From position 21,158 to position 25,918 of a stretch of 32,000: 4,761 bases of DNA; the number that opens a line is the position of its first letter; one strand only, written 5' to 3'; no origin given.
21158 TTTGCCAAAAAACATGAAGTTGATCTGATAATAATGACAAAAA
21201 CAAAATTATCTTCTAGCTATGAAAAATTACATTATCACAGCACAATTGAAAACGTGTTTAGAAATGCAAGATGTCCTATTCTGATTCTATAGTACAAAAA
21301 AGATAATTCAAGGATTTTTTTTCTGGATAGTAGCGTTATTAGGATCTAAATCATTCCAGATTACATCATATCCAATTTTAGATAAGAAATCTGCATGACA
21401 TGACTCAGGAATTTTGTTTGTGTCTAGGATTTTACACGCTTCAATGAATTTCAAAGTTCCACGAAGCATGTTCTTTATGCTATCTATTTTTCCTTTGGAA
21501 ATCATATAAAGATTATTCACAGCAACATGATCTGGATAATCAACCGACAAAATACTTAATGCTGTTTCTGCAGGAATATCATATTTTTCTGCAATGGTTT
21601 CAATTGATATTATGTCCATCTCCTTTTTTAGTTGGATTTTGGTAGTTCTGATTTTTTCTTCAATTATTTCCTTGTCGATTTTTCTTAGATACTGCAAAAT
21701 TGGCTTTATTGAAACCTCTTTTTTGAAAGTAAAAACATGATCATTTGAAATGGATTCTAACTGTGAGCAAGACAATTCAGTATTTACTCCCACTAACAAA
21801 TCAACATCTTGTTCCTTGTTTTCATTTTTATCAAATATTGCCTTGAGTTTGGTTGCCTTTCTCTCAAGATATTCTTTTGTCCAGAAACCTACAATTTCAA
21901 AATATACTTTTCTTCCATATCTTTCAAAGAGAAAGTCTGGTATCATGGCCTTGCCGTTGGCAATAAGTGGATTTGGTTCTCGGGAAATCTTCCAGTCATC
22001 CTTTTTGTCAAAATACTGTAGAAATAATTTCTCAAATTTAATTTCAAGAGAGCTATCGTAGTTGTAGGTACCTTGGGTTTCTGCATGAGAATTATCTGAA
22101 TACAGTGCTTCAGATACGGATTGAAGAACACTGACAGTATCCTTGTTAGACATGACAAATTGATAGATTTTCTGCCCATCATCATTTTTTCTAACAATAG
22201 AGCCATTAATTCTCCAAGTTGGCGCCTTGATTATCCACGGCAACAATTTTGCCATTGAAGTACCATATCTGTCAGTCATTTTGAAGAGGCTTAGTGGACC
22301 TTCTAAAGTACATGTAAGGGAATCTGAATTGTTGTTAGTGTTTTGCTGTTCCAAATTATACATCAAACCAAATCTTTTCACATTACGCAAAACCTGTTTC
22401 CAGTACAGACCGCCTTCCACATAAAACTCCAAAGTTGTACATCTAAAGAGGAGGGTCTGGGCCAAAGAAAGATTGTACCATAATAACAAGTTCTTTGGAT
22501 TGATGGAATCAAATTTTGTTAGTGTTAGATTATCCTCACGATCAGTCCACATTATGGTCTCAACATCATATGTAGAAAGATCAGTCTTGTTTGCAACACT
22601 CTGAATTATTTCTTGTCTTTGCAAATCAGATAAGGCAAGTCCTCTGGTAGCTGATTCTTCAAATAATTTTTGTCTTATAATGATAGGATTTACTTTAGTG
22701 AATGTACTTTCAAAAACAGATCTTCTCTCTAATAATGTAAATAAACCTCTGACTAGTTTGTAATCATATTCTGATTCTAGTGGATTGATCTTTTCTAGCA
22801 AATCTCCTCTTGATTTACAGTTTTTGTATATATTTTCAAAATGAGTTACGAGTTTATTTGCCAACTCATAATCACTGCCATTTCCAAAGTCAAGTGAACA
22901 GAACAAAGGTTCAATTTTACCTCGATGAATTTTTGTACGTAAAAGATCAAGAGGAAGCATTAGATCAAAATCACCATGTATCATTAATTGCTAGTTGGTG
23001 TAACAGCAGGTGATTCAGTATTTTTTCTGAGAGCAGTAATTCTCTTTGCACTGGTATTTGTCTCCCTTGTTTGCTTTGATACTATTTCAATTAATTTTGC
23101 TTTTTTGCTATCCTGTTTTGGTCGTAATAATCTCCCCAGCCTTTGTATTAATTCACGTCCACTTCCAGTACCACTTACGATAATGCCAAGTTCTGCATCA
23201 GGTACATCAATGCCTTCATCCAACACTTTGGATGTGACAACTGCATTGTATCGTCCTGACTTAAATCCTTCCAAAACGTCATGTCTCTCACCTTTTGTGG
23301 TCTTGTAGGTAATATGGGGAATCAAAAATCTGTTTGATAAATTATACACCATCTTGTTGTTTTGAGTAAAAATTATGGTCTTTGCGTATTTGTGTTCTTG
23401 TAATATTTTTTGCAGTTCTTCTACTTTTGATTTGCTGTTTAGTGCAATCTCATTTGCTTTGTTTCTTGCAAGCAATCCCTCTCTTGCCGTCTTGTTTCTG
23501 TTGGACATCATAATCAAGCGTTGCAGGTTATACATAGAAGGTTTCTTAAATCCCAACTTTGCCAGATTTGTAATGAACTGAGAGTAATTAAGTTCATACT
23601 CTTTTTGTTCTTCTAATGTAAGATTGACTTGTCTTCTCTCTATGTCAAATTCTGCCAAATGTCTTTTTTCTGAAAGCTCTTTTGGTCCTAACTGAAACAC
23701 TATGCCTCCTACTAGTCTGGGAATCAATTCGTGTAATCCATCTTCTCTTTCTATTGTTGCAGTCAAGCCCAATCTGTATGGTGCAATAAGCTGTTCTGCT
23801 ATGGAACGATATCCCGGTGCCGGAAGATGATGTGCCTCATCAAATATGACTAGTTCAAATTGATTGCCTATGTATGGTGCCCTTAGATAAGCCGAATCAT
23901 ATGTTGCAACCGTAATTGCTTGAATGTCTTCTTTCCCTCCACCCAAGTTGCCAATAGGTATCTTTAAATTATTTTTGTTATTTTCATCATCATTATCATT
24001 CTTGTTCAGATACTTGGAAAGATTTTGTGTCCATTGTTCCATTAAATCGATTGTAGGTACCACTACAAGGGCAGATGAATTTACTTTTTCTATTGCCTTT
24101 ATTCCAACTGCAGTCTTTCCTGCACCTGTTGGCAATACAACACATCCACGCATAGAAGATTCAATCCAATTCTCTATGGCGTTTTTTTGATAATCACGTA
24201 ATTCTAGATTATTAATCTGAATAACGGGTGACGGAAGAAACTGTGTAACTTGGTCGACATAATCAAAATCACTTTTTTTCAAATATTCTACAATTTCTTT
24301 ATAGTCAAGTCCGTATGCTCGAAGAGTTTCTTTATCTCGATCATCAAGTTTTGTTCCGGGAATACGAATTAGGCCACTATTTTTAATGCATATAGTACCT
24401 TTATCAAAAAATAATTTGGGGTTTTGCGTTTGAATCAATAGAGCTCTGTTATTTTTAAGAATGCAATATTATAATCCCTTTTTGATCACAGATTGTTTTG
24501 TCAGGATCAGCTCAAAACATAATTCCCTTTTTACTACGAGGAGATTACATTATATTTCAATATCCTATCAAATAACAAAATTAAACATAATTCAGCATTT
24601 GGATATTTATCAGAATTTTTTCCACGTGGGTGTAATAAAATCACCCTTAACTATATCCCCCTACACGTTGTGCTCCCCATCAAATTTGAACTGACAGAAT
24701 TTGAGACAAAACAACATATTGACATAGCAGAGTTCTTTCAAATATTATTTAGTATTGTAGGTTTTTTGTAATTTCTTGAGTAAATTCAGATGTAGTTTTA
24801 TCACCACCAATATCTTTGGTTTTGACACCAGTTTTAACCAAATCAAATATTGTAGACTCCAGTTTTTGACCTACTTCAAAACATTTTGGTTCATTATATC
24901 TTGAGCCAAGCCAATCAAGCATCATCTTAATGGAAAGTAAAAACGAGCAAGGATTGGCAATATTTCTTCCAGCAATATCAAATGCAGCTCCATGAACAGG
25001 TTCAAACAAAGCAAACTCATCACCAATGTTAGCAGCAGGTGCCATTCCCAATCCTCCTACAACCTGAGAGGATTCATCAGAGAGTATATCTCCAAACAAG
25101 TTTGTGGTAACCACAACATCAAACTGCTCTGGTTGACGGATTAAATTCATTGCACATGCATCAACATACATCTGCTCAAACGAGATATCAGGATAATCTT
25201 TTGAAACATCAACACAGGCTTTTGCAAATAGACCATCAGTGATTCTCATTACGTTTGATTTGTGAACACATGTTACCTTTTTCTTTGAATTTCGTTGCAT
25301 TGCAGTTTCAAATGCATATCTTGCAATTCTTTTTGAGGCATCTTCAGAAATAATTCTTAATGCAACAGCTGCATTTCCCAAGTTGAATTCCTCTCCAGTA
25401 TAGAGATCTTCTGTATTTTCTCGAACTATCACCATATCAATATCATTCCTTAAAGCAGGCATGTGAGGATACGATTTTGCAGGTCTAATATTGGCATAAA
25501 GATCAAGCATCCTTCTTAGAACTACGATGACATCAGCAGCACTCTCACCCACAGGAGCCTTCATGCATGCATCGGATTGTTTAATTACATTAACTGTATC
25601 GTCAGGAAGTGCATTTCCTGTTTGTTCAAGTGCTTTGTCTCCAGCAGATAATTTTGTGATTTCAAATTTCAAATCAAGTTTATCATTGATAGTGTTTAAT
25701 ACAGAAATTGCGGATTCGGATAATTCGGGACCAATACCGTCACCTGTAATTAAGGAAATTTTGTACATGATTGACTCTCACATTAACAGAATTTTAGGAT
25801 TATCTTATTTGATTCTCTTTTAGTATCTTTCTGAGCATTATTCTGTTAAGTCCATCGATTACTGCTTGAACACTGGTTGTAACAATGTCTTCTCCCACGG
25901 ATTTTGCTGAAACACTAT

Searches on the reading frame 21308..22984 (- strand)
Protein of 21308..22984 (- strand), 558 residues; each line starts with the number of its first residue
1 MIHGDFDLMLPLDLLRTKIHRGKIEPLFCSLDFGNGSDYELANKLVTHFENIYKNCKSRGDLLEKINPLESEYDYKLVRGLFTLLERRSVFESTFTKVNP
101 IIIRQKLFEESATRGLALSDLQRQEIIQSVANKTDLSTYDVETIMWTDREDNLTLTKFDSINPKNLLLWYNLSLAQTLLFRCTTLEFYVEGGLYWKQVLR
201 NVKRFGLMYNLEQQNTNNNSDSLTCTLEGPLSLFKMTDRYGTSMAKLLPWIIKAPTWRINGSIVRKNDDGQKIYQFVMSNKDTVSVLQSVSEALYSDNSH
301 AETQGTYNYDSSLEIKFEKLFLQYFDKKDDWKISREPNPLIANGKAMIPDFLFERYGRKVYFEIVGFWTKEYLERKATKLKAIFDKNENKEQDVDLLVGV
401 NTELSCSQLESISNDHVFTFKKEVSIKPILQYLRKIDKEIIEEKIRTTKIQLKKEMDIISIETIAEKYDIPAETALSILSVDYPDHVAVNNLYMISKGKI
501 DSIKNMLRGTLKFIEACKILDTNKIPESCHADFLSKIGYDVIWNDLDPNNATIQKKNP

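Call 74: search_protein_families(library=pfam, proteins=[window:21308-22984:-], max_evalue=0.0001)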
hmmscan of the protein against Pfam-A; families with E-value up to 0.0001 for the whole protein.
window:21308-22984:- (558 aa): 1 family
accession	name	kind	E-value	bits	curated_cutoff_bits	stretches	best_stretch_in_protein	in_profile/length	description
PF05626.16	DUF790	-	3.4e-104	349.1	28.8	1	9-433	1-387/387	Protein of unknown function (DUF790)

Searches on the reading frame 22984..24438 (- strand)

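Call 74: search_protein_families(library=pfam, proteins=[window:22984-24438:-], max_evalue=0.0001)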
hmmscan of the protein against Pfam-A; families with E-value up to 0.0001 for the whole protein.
window:22984-24438:- (484 aa): 6 families
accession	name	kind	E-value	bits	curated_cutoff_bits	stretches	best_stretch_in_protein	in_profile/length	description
PF04851.21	ResIII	-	1.3e-36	126.4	22.5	1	78-231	2-164/164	Type III restriction enzyme, res subunit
PF00271.37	Helicase_C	-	2.1e-18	67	23.5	1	338-440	2-109/110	Helicase conserved C-terminal domain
PF16203.11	ERCC3_RAD25_C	-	2.8e-18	66.6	27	1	347-468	56-183/248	ERCC3/RAD25/XPB C-terminal helicase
PF00270.35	DEAD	-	5.3e-15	56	26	1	82-231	2-162/167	DEAD/DEAH box helicase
PF18458.6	XPB_DRD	-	1.9e-08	34.5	26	1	9-64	1-57/57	Xeroderma pigmentosum group B helicase damage recognition domain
PF13307.12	Helicase_C_2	-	2.7e-05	24.7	25.3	0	334-419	17-87/170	Helicase C-terminal domain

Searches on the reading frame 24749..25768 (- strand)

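Call 74: search_protein_families(library=pfam, proteins=[window:24749-25768:-], max_evalue=0.0001)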
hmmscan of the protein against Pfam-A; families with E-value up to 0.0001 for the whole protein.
window:24749-25768:- (339 aa): 1 family
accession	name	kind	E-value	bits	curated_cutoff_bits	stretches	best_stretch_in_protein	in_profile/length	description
PF00180.25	Iso_dh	-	6.3e-101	338.5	27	1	3-333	1-348/348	Isocitrate/isopropylmalate dehydrogenase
